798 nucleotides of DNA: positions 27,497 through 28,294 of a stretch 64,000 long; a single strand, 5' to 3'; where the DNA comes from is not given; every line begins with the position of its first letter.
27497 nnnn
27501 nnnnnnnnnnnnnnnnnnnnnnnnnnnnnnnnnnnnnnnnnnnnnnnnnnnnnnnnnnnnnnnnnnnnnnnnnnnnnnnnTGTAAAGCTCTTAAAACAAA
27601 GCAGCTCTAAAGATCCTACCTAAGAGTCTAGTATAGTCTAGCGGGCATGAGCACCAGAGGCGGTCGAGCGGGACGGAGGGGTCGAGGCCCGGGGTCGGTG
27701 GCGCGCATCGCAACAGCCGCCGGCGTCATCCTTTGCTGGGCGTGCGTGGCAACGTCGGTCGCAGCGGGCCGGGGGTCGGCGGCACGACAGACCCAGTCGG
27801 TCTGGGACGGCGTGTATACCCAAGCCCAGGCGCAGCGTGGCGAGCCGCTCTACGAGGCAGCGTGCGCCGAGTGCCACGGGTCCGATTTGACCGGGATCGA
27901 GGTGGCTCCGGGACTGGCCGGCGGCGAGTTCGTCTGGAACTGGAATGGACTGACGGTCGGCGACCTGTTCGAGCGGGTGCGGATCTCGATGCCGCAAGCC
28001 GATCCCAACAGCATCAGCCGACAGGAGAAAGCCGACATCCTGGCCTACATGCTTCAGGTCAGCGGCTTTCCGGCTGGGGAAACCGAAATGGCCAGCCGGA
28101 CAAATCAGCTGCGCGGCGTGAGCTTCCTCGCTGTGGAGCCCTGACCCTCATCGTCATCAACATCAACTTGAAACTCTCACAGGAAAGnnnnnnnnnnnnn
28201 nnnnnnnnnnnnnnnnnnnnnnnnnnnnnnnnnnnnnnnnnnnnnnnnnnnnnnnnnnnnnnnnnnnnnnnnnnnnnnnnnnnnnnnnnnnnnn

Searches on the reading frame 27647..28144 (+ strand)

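Call 55: search_protein_families(library=pfam, proteins=[window:27647-28144:+], max_evalue=0.00001)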
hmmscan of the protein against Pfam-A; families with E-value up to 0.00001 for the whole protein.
window:27647-28144:+ (165 aa): 2 families
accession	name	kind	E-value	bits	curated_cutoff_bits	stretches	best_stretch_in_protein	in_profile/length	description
PF13442.11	Cytochrome_CBB3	-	1.1e-08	35.7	27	1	60-135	1-68/68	Cytochrome C oxidase, cbb3-type, subunit III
PF00034.26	Cytochrom_C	-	1e-06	30.4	21.3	0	62-138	1-89/90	Cytochrome c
